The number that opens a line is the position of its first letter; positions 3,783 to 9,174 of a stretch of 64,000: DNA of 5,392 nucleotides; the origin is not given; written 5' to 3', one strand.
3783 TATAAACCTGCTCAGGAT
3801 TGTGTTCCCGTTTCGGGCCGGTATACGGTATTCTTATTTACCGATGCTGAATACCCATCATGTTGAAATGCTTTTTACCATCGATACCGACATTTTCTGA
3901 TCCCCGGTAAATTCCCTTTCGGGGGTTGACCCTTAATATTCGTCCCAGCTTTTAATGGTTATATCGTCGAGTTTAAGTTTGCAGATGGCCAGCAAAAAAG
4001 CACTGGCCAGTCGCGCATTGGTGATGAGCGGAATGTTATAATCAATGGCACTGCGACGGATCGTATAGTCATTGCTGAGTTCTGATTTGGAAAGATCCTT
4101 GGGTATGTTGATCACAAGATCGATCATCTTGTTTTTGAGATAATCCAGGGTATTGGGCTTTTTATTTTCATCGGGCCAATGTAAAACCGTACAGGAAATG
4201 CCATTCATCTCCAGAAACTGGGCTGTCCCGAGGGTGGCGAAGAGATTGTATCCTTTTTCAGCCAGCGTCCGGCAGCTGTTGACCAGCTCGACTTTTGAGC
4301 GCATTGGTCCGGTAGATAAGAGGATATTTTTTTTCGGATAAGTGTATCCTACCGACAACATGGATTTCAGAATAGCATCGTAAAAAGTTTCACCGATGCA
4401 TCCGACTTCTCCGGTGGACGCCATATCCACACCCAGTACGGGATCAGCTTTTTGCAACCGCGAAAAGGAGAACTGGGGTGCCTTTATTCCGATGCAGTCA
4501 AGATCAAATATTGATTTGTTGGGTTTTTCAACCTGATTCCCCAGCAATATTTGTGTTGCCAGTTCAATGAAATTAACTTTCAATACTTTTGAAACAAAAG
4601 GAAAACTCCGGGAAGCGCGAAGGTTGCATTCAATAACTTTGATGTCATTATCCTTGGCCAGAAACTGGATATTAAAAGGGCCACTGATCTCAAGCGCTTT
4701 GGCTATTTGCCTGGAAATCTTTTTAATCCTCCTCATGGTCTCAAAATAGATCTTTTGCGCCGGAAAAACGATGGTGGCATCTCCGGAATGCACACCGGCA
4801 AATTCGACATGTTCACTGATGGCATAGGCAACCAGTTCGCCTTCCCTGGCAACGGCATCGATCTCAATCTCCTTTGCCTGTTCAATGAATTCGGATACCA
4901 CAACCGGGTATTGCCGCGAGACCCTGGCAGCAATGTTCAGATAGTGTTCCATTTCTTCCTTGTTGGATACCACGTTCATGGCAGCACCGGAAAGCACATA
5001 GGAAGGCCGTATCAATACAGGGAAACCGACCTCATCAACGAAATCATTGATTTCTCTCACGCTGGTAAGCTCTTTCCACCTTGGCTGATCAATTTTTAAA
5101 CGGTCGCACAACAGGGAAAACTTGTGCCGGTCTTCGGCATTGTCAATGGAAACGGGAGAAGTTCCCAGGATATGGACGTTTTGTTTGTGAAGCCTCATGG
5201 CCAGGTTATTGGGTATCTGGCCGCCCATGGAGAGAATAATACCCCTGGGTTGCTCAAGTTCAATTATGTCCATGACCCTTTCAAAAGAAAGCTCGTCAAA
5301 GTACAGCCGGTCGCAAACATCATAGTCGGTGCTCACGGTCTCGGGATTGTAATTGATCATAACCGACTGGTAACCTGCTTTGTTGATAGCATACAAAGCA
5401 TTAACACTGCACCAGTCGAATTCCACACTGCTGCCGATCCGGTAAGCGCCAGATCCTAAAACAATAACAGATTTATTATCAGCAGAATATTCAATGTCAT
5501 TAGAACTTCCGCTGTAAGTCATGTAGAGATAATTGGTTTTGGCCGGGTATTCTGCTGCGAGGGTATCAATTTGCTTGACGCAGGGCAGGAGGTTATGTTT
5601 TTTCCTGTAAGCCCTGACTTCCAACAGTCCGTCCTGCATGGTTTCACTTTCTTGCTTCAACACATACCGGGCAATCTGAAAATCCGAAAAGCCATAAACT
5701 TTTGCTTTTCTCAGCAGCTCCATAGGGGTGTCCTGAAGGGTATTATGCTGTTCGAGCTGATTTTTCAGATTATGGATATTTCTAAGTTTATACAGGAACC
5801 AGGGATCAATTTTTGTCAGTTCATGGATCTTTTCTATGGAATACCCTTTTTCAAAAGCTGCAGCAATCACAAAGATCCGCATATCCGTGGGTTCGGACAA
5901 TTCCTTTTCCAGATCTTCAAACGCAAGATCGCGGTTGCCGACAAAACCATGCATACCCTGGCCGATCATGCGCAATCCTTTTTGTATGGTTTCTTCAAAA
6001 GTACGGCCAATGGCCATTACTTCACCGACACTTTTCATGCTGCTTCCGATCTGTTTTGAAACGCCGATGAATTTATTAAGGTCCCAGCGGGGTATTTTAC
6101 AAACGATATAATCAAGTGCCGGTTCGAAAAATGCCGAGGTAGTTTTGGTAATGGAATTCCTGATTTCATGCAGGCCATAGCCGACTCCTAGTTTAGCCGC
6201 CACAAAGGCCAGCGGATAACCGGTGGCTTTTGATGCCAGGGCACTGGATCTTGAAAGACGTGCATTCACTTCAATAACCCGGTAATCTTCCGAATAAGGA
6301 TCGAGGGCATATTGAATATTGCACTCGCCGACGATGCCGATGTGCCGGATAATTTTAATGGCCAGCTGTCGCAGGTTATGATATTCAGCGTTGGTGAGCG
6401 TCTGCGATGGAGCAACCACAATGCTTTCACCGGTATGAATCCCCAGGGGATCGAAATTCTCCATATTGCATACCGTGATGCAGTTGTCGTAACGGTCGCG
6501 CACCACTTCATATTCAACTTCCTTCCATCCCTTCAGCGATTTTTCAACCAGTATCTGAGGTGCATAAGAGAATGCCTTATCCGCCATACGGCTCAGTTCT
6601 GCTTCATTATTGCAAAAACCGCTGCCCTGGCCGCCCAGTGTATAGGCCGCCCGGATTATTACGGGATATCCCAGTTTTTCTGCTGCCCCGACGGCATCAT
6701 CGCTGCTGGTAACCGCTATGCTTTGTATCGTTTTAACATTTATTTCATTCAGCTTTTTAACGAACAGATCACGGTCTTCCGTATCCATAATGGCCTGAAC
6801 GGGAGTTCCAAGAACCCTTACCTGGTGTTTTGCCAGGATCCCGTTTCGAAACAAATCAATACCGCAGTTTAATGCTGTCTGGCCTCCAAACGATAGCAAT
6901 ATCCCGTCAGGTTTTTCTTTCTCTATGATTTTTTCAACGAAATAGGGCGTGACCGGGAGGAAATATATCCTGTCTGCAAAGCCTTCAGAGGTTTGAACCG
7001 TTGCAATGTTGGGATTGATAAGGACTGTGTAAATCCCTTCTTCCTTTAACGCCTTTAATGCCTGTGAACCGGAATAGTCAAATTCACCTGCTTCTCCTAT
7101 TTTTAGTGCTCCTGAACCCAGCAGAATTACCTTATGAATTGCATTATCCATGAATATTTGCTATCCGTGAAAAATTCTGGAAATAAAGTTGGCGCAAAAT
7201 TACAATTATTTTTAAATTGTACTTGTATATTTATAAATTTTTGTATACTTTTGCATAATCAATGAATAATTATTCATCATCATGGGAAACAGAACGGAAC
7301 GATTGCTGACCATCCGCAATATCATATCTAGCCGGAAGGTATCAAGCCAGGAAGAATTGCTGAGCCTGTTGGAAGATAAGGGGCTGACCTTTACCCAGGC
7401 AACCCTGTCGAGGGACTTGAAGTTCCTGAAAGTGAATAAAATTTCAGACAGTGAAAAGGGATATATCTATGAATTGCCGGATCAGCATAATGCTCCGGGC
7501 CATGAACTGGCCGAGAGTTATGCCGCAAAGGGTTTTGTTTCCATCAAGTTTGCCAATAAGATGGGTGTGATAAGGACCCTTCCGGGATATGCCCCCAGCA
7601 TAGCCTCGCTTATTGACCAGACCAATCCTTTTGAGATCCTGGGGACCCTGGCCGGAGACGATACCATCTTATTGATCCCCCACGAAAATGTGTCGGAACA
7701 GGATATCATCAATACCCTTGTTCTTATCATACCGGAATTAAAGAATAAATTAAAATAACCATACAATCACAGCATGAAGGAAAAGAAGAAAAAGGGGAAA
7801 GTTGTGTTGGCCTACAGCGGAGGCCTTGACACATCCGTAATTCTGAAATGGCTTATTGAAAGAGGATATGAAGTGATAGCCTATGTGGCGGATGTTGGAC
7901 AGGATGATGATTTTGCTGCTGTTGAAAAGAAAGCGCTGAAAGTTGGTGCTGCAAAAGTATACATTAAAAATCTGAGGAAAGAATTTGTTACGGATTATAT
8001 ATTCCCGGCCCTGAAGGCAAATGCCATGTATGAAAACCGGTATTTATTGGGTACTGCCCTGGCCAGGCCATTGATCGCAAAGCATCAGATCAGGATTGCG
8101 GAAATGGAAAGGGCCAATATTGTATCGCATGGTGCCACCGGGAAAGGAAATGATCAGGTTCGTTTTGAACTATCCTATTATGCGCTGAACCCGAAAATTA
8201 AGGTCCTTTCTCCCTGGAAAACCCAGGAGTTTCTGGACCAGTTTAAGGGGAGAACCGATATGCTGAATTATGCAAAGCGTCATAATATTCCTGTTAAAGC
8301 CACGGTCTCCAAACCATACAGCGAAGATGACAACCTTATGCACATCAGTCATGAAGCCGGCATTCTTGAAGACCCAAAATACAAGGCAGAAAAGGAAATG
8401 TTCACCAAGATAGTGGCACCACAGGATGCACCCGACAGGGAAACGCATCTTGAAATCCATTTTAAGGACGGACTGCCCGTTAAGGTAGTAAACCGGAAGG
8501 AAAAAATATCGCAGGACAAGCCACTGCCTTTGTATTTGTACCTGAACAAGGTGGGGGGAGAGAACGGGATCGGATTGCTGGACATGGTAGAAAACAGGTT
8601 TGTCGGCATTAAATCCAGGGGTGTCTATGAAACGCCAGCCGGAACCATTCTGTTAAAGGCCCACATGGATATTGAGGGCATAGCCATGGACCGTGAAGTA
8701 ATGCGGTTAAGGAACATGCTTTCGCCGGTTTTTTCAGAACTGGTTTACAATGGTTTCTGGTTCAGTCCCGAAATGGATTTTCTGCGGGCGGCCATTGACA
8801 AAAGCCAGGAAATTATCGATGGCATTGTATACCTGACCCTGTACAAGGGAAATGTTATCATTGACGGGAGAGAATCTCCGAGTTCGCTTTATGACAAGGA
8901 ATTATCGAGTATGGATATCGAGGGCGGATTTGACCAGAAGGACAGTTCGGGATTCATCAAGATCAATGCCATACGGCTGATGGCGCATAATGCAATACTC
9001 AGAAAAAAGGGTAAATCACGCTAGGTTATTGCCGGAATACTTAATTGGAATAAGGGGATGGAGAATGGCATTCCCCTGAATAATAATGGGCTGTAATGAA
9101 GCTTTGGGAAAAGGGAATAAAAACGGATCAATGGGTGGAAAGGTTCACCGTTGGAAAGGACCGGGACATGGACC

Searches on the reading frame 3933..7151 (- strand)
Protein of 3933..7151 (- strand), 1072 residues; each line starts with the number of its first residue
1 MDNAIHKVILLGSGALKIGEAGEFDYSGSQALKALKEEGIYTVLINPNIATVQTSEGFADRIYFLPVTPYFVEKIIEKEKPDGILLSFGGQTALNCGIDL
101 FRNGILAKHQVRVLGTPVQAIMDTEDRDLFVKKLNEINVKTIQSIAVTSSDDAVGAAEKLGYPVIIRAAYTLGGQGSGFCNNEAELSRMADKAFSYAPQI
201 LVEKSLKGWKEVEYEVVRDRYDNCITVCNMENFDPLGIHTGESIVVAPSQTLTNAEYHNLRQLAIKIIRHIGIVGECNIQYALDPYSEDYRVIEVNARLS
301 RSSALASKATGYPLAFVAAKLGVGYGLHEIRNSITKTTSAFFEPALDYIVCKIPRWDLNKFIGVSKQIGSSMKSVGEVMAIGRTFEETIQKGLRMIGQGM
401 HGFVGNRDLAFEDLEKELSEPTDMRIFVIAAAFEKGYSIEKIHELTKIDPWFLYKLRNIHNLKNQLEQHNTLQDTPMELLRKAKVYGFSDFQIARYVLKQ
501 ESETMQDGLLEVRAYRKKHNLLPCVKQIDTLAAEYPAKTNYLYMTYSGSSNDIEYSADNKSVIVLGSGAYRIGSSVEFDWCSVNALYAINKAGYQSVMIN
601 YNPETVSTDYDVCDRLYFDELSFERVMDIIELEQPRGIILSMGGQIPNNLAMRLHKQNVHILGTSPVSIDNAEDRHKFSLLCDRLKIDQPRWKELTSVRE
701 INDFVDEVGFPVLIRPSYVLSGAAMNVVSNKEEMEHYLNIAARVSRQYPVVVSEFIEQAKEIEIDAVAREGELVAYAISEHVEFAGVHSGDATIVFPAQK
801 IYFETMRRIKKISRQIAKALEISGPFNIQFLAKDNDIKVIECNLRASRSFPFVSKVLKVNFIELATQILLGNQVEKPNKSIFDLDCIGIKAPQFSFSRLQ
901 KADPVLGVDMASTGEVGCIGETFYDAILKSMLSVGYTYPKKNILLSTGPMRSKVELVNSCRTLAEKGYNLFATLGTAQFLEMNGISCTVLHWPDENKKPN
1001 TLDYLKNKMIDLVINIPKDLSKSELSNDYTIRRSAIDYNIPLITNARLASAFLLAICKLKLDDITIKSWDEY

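Call 70: search_protein_families(library=pfam, proteins=[window:3933-7151:-], max_evalue=0.00001)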
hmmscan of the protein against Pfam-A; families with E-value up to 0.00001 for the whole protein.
window:3933-7151:- (1072 aa): 7 families
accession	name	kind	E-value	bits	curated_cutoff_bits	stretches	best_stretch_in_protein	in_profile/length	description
PF02786.22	CPSase_L_D2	-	1.1e-109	365.4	19.8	2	126-329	1-210/211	Carbamoyl-phosphate synthase L chain, ATP binding domain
PF25596.1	CPSase_L_D1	-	2.7e-90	298.6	27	2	559-670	2-117/118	Carbamoyl phosphate synthase preATP-grasp domain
PF02787.25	CPSase_L_D3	-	9.3e-31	106.1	26.6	1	416-496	1-79/80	Carbamoyl-phosphate synthetase large chain, oligomerisation domain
PF02222.28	ATP-grasp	-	8.7e-23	81.3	27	2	682-845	3-162/179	ATP-grasp domain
PF02142.27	MGS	-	2.7e-21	75.9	24.1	1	955-1044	1-94/94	MGS-like domain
PF07478.18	Dala_Dala_lig_C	-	9.9e-19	68.1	24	2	155-297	30-174/204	D-ala D-ala ligase C-terminus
PF15632.11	ATPgrasp_Ter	-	2.3e-12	47.3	29.1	1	750-881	5-120/131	ATP-grasp in the biosynthetic pathway with Ter operon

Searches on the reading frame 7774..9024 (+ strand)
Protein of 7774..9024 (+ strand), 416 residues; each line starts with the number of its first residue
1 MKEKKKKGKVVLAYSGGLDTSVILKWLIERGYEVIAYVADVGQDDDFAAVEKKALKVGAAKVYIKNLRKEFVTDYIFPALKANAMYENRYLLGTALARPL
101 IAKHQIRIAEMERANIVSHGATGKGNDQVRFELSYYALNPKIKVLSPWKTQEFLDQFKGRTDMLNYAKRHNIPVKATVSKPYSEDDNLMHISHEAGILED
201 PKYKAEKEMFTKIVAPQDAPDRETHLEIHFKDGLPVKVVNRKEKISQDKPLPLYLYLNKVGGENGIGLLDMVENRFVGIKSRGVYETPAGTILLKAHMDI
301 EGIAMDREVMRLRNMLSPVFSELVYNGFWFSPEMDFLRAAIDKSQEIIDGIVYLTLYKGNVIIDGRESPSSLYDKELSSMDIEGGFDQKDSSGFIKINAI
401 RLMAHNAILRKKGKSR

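Call 70: search_protein_families(library=pfam, proteins=[window:7774-9024:+], max_evalue=0.00001)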
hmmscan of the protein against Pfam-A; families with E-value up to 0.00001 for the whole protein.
window:7774-9024:+ (416 aa): 2 families
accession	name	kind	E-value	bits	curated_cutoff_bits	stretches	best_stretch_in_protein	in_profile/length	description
PF20979.2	Arginosuc_syn_C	-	2.9e-77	259.6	27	1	182-403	1-217/219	Arginosuccinate synthase C-terminal domain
PF00764.25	Arginosuc_synth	-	2.6e-65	219.8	27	1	9-173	1-162/162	Arginosuccinate synthase N-terminal HUP domain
